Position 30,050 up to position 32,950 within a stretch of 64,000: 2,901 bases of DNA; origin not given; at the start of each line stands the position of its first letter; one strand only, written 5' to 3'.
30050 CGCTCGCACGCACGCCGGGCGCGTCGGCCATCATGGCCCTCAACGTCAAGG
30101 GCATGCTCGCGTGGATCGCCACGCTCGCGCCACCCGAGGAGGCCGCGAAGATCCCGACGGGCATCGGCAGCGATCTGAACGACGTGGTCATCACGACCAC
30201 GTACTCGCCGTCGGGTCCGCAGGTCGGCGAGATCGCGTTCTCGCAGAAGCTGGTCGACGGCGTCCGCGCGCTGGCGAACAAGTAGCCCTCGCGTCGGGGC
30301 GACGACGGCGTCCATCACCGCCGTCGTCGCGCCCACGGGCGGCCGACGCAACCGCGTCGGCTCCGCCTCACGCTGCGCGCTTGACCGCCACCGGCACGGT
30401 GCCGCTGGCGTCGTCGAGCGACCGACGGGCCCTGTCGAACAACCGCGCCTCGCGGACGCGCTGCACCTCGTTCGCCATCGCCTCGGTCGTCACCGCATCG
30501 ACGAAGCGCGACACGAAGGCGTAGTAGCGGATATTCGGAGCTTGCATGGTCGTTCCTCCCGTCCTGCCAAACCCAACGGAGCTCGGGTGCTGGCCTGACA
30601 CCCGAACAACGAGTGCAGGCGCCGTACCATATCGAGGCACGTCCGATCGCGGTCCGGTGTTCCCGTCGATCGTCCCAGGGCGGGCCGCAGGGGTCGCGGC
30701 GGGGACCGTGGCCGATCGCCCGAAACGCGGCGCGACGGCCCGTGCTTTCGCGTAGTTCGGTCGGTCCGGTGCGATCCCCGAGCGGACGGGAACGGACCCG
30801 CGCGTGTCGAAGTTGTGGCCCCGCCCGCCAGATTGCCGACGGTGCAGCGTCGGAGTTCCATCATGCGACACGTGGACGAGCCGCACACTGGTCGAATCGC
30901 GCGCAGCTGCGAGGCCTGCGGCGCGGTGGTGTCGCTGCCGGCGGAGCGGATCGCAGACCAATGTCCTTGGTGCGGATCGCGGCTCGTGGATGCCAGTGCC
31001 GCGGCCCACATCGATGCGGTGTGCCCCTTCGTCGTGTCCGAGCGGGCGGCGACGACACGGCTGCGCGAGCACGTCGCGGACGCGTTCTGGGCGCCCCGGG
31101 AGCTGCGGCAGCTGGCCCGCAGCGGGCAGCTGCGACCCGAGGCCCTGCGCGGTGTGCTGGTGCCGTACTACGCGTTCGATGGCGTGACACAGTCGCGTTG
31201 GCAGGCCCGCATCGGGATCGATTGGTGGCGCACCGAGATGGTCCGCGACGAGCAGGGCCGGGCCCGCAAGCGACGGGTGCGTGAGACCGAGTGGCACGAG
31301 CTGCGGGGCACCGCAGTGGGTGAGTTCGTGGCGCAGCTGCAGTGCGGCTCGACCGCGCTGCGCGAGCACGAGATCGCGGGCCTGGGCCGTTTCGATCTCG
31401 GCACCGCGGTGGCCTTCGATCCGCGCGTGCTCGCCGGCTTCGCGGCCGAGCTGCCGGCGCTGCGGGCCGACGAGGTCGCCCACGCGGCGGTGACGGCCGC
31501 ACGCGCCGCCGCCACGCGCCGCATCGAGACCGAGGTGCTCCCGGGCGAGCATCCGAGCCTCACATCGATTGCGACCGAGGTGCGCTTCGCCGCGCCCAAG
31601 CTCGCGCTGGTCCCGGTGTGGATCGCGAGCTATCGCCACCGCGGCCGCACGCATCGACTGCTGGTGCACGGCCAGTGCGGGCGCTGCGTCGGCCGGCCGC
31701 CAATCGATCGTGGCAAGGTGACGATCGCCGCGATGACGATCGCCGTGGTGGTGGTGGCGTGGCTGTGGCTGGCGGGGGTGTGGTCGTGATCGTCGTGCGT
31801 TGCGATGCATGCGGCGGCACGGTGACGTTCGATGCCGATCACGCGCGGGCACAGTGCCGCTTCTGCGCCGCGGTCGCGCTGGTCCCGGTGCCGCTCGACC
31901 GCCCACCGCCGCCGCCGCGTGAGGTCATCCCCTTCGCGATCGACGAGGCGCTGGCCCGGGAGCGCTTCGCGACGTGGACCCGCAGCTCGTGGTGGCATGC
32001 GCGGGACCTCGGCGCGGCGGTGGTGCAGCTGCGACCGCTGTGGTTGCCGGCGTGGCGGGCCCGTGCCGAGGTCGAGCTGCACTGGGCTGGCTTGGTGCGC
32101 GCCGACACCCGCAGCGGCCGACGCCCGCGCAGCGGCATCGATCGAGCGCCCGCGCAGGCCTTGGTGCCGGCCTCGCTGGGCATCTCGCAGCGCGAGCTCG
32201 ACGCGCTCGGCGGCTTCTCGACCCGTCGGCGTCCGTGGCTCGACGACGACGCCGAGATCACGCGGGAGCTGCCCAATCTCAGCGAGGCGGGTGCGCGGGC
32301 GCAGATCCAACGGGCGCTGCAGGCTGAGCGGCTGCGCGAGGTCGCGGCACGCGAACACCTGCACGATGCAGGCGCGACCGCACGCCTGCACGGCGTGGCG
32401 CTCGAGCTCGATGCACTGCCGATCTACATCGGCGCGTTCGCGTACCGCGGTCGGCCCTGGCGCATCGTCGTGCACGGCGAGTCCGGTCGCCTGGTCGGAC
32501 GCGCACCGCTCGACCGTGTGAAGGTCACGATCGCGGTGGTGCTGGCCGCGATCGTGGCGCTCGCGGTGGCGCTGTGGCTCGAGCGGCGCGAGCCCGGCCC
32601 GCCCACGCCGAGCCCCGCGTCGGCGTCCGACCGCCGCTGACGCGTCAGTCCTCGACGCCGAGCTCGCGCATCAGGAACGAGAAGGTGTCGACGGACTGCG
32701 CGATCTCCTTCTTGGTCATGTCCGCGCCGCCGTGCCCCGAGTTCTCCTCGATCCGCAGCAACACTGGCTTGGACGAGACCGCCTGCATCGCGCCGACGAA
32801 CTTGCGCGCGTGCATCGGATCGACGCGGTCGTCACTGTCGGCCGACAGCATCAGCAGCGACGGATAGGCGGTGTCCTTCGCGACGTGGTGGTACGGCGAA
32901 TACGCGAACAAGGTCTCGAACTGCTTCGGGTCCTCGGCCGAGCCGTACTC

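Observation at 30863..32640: Tandem paralogous zinc-ribbon/TM proteins with GTGA stop-start overlap: candidate uncharacterised two-gene module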

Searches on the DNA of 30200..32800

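Call 70: search_rna_families(source=window, start=30200, end=32800, threshold=evalue, max_evalue=1)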
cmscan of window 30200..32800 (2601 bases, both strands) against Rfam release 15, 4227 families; matches with E-value up to 1: 0.
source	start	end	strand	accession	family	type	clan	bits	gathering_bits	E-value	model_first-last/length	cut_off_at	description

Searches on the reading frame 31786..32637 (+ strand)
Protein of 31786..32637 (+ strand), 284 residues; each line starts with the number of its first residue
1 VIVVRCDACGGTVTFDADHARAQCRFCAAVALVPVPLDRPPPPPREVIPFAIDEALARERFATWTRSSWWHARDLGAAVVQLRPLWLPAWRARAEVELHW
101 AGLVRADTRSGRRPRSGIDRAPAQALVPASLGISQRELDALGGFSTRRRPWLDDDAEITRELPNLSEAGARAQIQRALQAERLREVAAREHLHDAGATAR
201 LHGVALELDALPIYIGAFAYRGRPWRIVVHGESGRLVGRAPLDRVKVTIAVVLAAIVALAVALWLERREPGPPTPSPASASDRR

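Call 5: search_protein_families(library=pfam, proteins=[window:31786-32637:+], max_evalue=1)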
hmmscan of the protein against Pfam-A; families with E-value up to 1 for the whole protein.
window:31786-32637:+ (284 aa): 1 family
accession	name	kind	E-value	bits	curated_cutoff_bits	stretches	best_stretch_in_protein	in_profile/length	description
PF20087.4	DUF6479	-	0.19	12.6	25.4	1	247-276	26-55/120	Family of unknown function (DUF6479)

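Call 6: search_protein_families(library=ncbifam, proteins=[window:31786-32637:+], max_evalue=1)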
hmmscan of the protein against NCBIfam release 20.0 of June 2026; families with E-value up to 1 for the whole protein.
window:31786-32637:+ (284 aa): 1 family
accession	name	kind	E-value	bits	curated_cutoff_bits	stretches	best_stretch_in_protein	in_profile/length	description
NF001608.0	PRK00398.1-6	equivalog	0.052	13.4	84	1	1-32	1-32/46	DNA-directed RNA polymerase subunit P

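Call 7: search_protein_families(library=padloc, proteins=[window:31786-32637:+], max_evalue=1)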
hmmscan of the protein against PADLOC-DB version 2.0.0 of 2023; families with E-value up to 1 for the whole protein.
window:31786-32637:+ (284 aa): 0 families

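Call 9: find_homologous_proteins(query=window:31786-32637:+)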
Query window:31786-32637:+ (284 aa): 41 proteins with E <= 0.001 among 8000 candidates.
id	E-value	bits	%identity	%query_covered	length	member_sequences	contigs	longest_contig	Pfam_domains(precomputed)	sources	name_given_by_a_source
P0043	4.6e-175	599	96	100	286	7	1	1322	-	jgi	jgi:hypothetical protein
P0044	1.9e-151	522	83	99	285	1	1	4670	-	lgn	-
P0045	9.0e-107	375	62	99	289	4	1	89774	-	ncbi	-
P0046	1.7e-93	332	57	93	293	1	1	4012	-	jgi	jgi:hypothetical protein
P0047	3.3e-92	327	57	98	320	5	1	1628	-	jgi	jgi:hypothetical protein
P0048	3.7e-90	321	57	98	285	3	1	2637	-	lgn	-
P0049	1.0e-89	319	55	94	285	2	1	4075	-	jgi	-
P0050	1.1e-88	316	55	94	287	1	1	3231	-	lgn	-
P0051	3.7e-88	314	56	93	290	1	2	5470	-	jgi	jgi:hypothetical protein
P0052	5.4e-87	310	54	97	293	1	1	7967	-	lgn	-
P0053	1.1e-85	306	55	94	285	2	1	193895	-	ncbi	-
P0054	2.8e-85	305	54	99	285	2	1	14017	-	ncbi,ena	-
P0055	1.1e-84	303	54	94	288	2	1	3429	-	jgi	jgi:hypothetical protein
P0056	4.0e-81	291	54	86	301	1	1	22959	-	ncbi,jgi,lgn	-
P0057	5.9e-78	281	53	94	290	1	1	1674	-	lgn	-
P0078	2.1e-54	203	42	86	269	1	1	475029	-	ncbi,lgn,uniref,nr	ncbi:hypothetical protein [Paraliomyxa miuraensis]|uniref:hypothetical protein n=1 Tax=Paraliomyxa m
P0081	3.9e-13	68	29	93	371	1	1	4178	-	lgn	-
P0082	2.5e-6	46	25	85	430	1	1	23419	-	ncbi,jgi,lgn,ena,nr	ncbi:MAG TPA: hypothetical protein VMT46_20030 [Anaerolineaceae bacterium]|nr:hypothetical protein [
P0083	1.4e-5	43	24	94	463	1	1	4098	-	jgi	jgi:predicted RNA-binding Zn-ribbon protein involved in translation (DUF1610 family)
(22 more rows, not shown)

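Call 10: search_protein_families(library=pfam, proteins=[P0081, P0082, P0083], max_evalue=0.1)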
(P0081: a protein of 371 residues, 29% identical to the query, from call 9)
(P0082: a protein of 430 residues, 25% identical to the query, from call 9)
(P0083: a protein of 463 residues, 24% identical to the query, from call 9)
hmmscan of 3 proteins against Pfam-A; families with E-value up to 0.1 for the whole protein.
P0081 (371 aa): 10 families
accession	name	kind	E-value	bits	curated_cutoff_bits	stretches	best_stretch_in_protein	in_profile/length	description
PF01155.25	HypA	-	2.6e-05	24.6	28.9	0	68-101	66-97/112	Hydrogenase/urease nickel incorporation, metallochaperone, hypA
PF11781.13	Zn_ribbon_RRN7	-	0.00023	21.2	27.1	1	6-32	4-29/32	Zinc-finger of RNA-polymerase I-specific TFIIB, Rrn7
PF23548.1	Zn_ribbon_FGT1_2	-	0.00028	20.8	27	0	73-104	3-34/35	FORGETTER1 second zinc ribbon domain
PF07295.17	DUF1451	-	0.00032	21.3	26.1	0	63-98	104-139/146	Zinc-ribbon containing domain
PF03966.22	Trm112p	-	0.0033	17.8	22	1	9-33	10-34/40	Trm112p-like protein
PF12773.13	DZR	-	0.004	17.7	27.3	0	6-33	12-33/45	Double zinc ribbon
PF01667.23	Ribosomal_S27e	-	0.0049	17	24.5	0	9-56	10-54/55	Ribosomal protein S27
PF08271.17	Zn_Ribbon_TF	-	0.017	15.1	29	0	9-32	3-27/43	TFIIB zinc-binding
PF03604.18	Zn_ribbon_RPAB4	-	0.019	15.1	24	0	9-32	3-25/32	DNA directed RNA polymerase, 7 kDa subunit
PF18319.7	Zn_ribbon_PriA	-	0.08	13.4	26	1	9-35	1-27/27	PriA DNA helicase Cys-rich region (CRR) domain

P0082 (430 aa): 9 families
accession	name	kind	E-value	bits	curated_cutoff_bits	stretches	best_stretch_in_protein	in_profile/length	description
PF01155.25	HypA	-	0.00046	20.6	28.9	0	175-205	68-96/112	Hydrogenase/urease nickel incorporation, metallochaperone, hypA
PF07754.17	HVO_2753_ZBP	-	0.0054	17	33.2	0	111-124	11-24/46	Small zinc finger protein HVO_2753-like, Zn-binding pocket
PF12773.13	DZR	-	0.0066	17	27.3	0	114-144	10-34/45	Double zinc ribbon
PF23548.1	Zn_ribbon_FGT1_2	-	0.011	15.8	27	0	177-202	2-27/35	FORGETTER1 second zinc ribbon domain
PF13717.11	Zn_ribbon_4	-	0.014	15.8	30.3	0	178-195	3-20/36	zinc-ribbon domain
PF08271.17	Zn_Ribbon_TF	-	0.035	14.1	29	1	117-141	1-26/43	TFIIB zinc-binding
PF09779.14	Ima1_N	-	0.042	15.2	28.9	1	112-200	15-96/132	Ima1 N-terminal domain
PF09297.16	Zn_ribbon_NUD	-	0.077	13.2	24.8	1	119-143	6-30/32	NADH pyrophosphatase zinc ribbon domain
PF18319.7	Zn_ribbon_PriA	-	0.095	13.1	26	1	119-145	1-27/27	PriA DNA helicase Cys-rich region (CRR) domain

P0083 (463 aa): 18 families
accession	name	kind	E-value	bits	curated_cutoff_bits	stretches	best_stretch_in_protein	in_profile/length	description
PF07754.17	HVO_2753_ZBP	-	0.00021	21.5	33.2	0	176-201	1-26/46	Small zinc finger protein HVO_2753-like, Zn-binding pocket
PF08271.17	Zn_Ribbon_TF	-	0.00025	21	29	1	114-139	1-27/43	TFIIB zinc-binding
PF07719.23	TPR_2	-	0.00032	21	27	1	12-38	6-32/34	Tetratricopeptide repeat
PF19134.6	DUF5817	-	0.00061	20.1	31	0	174-204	4-34/57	Domain of unknown function (DUF5817)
PF08274.17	Zn_Ribbon_YjdM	-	0.00063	20.1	30.8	1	116-139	5-27/30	PhnA Zinc-Ribbon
PF01155.25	HypA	-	0.0024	18.3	28.9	0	173-207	70-101/112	Hydrogenase/urease nickel incorporation, metallochaperone, hypA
PF09297.16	Zn_ribbon_NUD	-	0.0044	17.1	24.8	1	116-139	6-29/32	NADH pyrophosphatase zinc ribbon domain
PF12773.13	DZR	-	0.0048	17.5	27.3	0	112-146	11-39/45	Double zinc ribbon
PF14206.11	Cys_rich_CPCC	-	0.0084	16.3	24.5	0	115-164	2-52/75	Cysteine-rich CPCC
PF13432.12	TPR_16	-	0.0097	16.8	32.7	1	12-52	2-39/65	Tetratricopeptide repeat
PF13428.12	TPR_14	-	0.019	16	23.5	1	11-46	5-40/44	Tetratricopeptide repeat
PF01396.24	Zn_ribbon_Top1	-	0.019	15.2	32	0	115-125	3-13/39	Topoisomerase DNA binding C4 zinc finger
PF02748.20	PyrI_C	-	0.021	15.1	23.4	0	129-140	31-42/48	Aspartate carbamoyltransferase regulatory chain, metal binding domain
PF13174.12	TPR_6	-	0.024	15.7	26.3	0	11-38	4-31/33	Tetratricopeptide repeat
PF24440.1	DUF7559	-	0.032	14.9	27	0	193-208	37-52/52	Family of unknown function (DUF7559)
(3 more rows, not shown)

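Call 34: predict_structure(alignment_id=A2)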
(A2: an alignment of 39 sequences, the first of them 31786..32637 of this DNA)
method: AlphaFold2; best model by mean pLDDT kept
length: 284 residues; sequences in the alignment: 39
mean_pLDDT: 84.1   pTM: 0.74
mean pLDDT of the five models: 84.1, 83.1, 82.9, 80.1, 79.6
residues with pLDDT >= 90: 158; 70-90: 54; 50-70: 65; < 50: 7
segments of 3 or more residues with pLDDT < 50: 1-3, 282-284
pLDDT, mean of each block of 10 residues (from residue 1): 51 63 62 56 89 95 78 69 93 98 96 97 95 90 95 91 85 95 97 97 96 90 87 90 74 96 83 62 47
secondary structure, 60 per line:
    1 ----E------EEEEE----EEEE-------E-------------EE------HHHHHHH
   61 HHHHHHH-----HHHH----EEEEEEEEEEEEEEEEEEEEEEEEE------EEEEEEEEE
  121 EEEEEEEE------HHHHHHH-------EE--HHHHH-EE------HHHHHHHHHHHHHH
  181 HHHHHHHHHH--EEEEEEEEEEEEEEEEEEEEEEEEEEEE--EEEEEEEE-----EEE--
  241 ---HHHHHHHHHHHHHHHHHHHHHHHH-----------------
elements in order: E12-16 E21-24 H54-67 H73-76 E81-105 E112-128 H135-141 H153-157 H167-190 E193-220 E223-230 E236-238 H244-267

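Call 47: find_encoding_contigs(protein=P0082, flank=6000, max_places=2)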
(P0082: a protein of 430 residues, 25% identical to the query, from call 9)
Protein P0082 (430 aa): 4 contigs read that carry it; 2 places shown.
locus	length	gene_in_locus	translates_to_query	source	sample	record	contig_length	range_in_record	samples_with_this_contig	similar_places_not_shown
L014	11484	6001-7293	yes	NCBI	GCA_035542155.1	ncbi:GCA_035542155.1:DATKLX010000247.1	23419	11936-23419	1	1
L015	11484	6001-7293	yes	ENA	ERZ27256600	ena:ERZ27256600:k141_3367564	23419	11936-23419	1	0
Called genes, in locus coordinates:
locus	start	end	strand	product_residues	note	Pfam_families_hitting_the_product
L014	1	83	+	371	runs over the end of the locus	PF01702:TGT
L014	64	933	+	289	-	PF07091:FmrO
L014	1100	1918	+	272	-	PF07091:FmrO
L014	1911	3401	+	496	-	PF17125:Methyltr_RsmF_N, PF01189:Methyltr_RsmB-F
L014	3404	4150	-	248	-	PF20260:PUA_4, PF04452:Methyltrans_RNA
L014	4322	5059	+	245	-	PF02592:Vut_1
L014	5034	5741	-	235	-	PF00590:TP_methylase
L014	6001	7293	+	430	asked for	-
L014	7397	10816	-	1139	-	PF00082:Peptidase_S8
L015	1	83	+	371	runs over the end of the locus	PF01702:TGT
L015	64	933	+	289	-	PF07091:FmrO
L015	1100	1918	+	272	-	PF07091:FmrO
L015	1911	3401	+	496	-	PF17125:Methyltr_RsmF_N, PF01189:Methyltr_RsmB-F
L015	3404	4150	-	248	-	PF20260:PUA_4, PF04452:Methyltrans_RNA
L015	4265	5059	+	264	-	PF02592:Vut_1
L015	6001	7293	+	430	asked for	-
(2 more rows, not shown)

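Call 49: find_encoding_contigs(protein=P0078, flank=7000, max_places=1)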
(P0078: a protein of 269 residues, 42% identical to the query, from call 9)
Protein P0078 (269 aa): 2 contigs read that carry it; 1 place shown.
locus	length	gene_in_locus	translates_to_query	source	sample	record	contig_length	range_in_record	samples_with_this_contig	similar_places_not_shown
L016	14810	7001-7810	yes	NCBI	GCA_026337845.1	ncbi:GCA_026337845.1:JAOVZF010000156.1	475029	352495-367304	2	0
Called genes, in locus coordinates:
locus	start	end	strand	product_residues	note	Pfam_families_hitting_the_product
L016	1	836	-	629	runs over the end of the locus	PF00069:Pkinase, PF07714:PK_Tyr_Ser-Thr, PF01636:APH (faint)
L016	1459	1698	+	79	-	-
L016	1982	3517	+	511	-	PF04185:Phosphoesterase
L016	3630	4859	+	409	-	PF08245:Mur_ligase_M, PF02875:Mur_ligase_C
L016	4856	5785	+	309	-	PF00877:NLPC_P60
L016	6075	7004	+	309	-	-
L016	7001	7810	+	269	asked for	-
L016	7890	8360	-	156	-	PF00210:Ferritin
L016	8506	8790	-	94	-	PF04324:Fer2_BFD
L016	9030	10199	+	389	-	PF01053:Cys_Met_Meta_PP, PF01212:Beta_elim_lyase (weak)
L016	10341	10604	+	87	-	PF09720:Unstab_antitox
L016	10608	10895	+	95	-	PF05016:ParE_toxin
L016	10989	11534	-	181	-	PF00929:RNase_T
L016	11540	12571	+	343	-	-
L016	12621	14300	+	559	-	PF04885:Stig1 (weak)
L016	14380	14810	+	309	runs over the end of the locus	PF00005:ABC_tran, PF13304:AAA_21 (faint)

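Call 55: search_protein_families(library=ncbifam, proteins=[P0082], max_evalue=0.01)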
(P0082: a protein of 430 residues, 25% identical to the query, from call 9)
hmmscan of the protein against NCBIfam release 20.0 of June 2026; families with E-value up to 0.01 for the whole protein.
P0082 (430 aa): 1 family
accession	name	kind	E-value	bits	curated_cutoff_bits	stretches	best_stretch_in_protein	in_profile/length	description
NF011481.0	PRK14890.1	equivalog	0.0053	16.8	61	0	173-214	5-46/61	putative Zn-ribbon RNA-binding protein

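Call 83: find_encoding_contigs(protein=P0081, flank=4000, max_places=1)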
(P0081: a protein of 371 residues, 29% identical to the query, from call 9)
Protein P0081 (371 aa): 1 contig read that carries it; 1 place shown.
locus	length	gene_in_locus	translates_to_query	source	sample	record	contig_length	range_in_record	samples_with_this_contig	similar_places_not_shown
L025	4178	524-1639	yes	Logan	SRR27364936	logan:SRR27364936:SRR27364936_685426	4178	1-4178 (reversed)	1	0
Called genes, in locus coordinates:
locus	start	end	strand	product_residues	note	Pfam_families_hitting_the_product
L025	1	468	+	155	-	?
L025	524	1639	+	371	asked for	-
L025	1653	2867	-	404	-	PF06850:PHB_depo_C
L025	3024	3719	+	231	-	-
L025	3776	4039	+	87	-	-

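Call 87: search_protein_families(library=phrogs, proteins=[window:31786-32637:+], max_evalue=0.01)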
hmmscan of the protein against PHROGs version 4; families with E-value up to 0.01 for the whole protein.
window:31786-32637:+ (284 aa): 0 families
